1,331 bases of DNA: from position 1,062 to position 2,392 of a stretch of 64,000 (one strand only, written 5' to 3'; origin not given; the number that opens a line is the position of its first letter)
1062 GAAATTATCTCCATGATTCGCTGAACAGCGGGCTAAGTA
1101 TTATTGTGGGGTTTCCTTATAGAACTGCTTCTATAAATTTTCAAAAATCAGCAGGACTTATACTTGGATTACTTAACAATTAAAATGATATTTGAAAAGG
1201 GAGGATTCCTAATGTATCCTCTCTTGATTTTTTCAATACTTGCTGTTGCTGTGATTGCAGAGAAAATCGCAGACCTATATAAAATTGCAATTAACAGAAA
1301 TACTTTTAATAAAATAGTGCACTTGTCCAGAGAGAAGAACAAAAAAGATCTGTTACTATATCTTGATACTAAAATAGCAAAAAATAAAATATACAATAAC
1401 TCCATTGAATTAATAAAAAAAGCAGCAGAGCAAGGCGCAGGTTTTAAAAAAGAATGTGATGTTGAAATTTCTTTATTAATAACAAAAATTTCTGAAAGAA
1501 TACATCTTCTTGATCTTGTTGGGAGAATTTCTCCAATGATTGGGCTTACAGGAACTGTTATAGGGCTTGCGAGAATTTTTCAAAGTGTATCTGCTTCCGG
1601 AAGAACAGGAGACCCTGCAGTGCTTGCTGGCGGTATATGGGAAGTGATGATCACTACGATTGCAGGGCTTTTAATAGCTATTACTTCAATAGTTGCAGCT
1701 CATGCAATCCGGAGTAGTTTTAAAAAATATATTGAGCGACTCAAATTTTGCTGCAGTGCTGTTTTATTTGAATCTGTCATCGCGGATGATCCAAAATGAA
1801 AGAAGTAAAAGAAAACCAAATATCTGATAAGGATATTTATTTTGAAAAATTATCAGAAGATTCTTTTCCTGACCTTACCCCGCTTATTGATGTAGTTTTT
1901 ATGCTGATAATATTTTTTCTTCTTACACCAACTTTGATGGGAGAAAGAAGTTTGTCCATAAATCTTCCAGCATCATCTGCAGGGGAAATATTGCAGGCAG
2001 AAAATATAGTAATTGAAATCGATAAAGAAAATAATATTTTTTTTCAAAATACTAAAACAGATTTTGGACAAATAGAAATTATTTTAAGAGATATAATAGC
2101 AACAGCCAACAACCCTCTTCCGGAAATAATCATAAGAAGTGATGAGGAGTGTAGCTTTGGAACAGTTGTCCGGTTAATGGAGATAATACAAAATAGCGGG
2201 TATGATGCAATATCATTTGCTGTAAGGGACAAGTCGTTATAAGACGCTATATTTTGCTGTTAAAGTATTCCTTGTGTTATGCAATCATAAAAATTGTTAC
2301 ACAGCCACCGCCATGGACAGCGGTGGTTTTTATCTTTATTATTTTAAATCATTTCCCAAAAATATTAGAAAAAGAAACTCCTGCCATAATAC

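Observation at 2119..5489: LRR gene and toxin-antitoxin cassettes bracketed by direct repeats of the exbD 3' end: evidence of cassette insertion or recombination mosaic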

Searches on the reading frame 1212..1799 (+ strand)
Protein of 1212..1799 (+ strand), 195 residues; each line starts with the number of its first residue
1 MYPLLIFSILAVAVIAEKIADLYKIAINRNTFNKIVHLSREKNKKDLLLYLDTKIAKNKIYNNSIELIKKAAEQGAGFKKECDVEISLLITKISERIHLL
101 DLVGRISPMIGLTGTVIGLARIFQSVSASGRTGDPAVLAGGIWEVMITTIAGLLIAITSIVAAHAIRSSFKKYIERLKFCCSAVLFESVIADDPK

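Call 9: search_protein_families(library=pfam, proteins=[window:1212-1799:+], max_evalue=0.01)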
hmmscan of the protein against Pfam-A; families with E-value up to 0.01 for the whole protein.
window:1212-1799:+ (195 aa): 1 family
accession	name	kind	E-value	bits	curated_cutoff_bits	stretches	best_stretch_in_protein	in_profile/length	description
PF01618.21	MotA_ExbB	-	3.4e-22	79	22.9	1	60-177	9-125/127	MotA/TolQ/ExbB proton channel family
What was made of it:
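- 1212..1799 (+): exbB. Pfam MotA_ExbB, E 3e-22 (call 9).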

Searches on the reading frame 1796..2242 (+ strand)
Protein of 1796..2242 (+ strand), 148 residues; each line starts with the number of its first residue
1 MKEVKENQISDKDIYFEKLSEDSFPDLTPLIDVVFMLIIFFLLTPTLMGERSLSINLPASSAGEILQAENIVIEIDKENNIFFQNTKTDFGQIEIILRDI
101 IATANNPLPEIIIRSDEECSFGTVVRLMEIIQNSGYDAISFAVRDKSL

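Call 9: search_protein_families(library=pfam, proteins=[window:1796-2242:+], max_evalue=0.01)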
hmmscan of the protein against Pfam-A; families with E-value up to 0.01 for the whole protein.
window:1796-2242:+ (148 aa): 1 family
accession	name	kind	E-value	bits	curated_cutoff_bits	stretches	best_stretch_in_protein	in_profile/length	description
PF02472.21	ExbD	-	5.2e-26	91.6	25.4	1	25-145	8-127/128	Biopolymer transport protein ExbD/TolR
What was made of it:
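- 1796..2242 (+): exbD, intact at 148 aa. Pfam ExbD, E 5e-26 (call 9).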

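Call 11: find_encoding_contigs(protein=window:1796-2242:+, flank=10000, max_places=10)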
Protein window:1796-2242:+ (148 aa): 2 contigs read that carry it; 2 places shown.
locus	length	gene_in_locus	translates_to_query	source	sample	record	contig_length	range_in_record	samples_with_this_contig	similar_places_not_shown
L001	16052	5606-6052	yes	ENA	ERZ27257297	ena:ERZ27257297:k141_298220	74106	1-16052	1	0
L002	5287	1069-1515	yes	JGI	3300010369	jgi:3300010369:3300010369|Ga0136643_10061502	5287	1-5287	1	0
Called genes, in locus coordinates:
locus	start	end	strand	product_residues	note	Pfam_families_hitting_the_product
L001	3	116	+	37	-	?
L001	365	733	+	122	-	PF00072:Response_reg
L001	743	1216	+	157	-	PF13690:CheX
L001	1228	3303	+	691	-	PF02518:HATPase_c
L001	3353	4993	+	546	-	PF10609:ParA, PF01656:CbiA, PF02374:ArsA_ATPase, PF13614:AAA_31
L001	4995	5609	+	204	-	PF01618:MotA_ExbB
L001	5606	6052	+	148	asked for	PF02472:ExbD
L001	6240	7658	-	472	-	PF13306:LRR_5, PF13855:LRR_8 (faint), PF13306:LRR_5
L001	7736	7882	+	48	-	PF02472:ExbD (weak)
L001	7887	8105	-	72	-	-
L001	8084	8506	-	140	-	PF12910:PHD_like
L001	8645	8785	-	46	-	-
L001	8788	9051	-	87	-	PF02604:PhdYeFM_antitox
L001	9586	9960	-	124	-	PF18765:Polbeta, PF01909:NTP_transf_2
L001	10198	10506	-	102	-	PF13744:HTH_37 (weak), PF12844:HTH_19, PF01381:HTH_3, PF13443:HTH_26 (weak), PF13560:HTH_31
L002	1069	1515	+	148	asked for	PF02472:ExbD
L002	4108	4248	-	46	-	-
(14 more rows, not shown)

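Call 13: find_homologous_proteins(query=window:1796-2242:+, max_evalue=1e-10)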
Query window:1796-2242:+ (148 aa): 18 proteins with E <= 1e-10 among 112 candidates.
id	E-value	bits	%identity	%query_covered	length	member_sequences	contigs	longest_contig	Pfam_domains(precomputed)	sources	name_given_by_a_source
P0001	1.4e-68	247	83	98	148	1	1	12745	PF02472.22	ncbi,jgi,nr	ncbi:MAG: biopolymer transporter ExbD [Spirochaetaceae bacterium]|nr:biopolymer transporter ExbD [Sp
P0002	2.3e-68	246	83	98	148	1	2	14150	PF02472.22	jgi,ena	-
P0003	1.1e-65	237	100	78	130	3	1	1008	PF02472.22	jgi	-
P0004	1.4e-64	234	79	98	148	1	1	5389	PF02472.22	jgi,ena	-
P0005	5.3e-63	229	77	97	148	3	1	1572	PF02472.22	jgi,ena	-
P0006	4.2e-62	226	73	98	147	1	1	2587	PF02472.22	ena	-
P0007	3.1e-58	213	76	98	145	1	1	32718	PF02472.22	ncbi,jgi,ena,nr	ncbi:MAG: biopolymer transporter ExbD [Spirochaetaceae bacterium]|nr:biopolymer transporter ExbD [Sp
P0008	1.9e-51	191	64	99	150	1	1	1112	PF02472.22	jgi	jgi:biopolymer transport protein ExbD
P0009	7.7e-48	180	70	89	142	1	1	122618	PF02472.22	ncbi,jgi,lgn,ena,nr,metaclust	ncbi:MAG: biopolymer transporter ExbD [Spirochaetes bacterium]|nr:biopolymer transporter ExbD [Spiro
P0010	1.7e-47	179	62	99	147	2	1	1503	PF02472.22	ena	-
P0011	3.8e-46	174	61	98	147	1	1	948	PF02472.22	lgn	-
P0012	2.9e-34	136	51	87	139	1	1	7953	PF02472.22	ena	-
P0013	6.9e-31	125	52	87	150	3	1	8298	PF02472.22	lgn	-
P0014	2.7e-30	123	49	89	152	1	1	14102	PF02472.22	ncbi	-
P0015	4.6e-13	67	34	89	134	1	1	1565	PF02472.22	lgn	-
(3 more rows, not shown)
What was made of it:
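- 1796..2242 (+): Same length as homologs that are 76-83% identical (call 13).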

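Call 14: find_encoding_contigs(protein=P0001, flank=10000, max_places=4)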
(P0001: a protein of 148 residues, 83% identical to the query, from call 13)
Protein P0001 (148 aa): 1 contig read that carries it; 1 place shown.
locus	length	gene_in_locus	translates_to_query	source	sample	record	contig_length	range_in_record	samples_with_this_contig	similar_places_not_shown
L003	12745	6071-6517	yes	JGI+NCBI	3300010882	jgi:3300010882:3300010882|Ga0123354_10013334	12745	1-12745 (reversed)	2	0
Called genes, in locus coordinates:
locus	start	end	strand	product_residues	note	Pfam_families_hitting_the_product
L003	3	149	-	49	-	?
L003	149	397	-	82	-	PF11903:ParD_like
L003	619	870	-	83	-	-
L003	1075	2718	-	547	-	PF03781:FGE-sulfatase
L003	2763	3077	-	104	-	-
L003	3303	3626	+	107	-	PF13560:HTH_31 (weak), PF12844:HTH_19, PF01381:HTH_3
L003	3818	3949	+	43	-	PF10609:ParA, PF01656:CbiA (weak)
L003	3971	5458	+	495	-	-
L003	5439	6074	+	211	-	PF01618:MotA_ExbB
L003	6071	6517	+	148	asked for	PF02472:ExbD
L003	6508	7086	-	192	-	PF03544:TonB_C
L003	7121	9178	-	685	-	PF07715:Plug, PF00593:TonB_dep_Rec_b-barrel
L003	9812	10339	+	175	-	PF10543:ORF6N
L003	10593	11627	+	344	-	PF01032:FecCD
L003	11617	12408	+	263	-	PF02463:SMC_N (faint), PF13175:AAA_15 (faint), PF00005:ABC_tran, PF13304:AAA_21 (faint)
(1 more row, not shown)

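Call 15: find_encoding_contigs(protein=P0002, flank=10000, max_places=4)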
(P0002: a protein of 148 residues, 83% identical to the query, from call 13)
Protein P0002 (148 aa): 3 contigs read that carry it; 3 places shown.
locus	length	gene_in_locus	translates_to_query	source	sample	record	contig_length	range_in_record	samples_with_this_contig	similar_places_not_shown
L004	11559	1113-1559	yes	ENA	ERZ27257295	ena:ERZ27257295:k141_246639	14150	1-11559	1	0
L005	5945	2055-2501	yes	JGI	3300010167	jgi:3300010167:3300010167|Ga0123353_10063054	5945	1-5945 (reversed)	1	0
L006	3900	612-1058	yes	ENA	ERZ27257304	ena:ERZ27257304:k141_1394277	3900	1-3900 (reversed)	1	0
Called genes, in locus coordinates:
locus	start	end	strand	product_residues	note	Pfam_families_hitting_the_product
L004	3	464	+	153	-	?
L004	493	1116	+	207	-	PF01618:MotA_ExbB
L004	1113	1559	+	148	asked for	PF02472:ExbD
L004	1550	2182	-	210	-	PF03544:TonB_C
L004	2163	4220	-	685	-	PF07715:Plug, PF00593:TonB_dep_Rec_b-barrel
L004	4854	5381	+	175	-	PF10543:ORF6N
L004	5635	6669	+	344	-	PF01032:FecCD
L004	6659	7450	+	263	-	PF02463:SMC_N (faint), PF13175:AAA_15 (faint), PF00005:ABC_tran, PF13304:AAA_21 (faint)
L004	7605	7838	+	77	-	-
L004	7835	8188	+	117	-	PF02452:PemK_toxin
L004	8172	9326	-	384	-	PF01497:Peripla_BP_2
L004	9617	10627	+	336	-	PF01066:CDP-OH_P_transf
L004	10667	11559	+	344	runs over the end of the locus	PF01979:Amidohydro_1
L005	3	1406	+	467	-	?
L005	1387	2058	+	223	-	PF01618:MotA_ExbB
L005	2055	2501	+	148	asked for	PF02472:ExbD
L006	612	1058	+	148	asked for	PF02472:ExbD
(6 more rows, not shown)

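Call 16: find_encoding_contigs(protein=P0007, flank=10000, max_places=4)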
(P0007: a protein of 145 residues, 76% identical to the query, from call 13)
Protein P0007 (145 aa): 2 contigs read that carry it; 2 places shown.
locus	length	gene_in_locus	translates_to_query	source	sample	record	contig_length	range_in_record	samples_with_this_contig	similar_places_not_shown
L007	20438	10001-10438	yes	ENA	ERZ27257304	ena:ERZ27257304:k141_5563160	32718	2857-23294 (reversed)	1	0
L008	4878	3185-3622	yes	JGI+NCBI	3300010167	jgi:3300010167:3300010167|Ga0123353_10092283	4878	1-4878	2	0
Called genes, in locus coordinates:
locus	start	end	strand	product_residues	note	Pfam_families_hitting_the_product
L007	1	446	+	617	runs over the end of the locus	PF00496:SBP_bac_5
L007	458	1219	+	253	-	PF19300:BPD_transp_1_N (weak)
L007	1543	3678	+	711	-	PF00528:BPD_transp_1, PF00005:ABC_tran, PF13304:AAA_21, PF08352:oligo_HPY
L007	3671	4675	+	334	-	PF00005:ABC_tran, PF13401:AAA_22 (faint), PF08352:oligo_HPY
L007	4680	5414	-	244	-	PF01643:Acyl-ACP_TE, PF20791:Acyl-ACP_TE_C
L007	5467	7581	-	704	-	PF16314:DUF4954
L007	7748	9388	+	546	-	PF10609:ParA, PF01656:CbiA, PF02374:ArsA_ATPase, PF09140:MipZ (faint), PF13614:AAA_31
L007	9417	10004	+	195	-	PF01618:MotA_ExbB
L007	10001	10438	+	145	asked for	PF02472:ExbD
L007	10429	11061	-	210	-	PF03544:TonB_C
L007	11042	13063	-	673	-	PF07715:Plug, PF00593:TonB_dep_Rec_b-barrel, PF13505:OMP_b-brl (faint)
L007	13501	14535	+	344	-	PF01032:FecCD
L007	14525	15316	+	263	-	PF02463:SMC_N (faint), PF13476:AAA_23 (weak), PF13175:AAA_15 (faint), PF00005:ABC_tran, PF13304:AAA_21 (weak)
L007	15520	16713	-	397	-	PF01497:Peripla_BP_2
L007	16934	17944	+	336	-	PF01066:CDP-OH_P_transf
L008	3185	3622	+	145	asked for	PF02472:ExbD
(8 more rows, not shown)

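Call 73: find_encoding_contigs(protein=P0004, flank=6000, max_places=4)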
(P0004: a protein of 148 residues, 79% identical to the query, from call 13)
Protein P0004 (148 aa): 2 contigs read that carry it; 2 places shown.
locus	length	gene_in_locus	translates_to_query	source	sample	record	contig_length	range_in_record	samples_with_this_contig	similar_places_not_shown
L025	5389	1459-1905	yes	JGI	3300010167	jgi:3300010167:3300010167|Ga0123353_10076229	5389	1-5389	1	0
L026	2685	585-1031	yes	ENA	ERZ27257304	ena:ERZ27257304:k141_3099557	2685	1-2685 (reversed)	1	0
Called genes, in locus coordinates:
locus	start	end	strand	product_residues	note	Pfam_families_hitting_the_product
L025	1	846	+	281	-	?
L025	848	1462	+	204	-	PF01618:MotA_ExbB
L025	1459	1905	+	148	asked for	PF02472:ExbD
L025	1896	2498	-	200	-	PF03544:TonB_C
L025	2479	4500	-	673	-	PF07715:Plug, PF13505:OMP_b-brl (faint), PF00593:TonB_dep_Rec_b-barrel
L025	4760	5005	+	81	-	-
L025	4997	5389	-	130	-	?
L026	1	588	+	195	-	?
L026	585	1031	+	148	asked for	PF02472:ExbD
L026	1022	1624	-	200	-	PF03544:TonB_C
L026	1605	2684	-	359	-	?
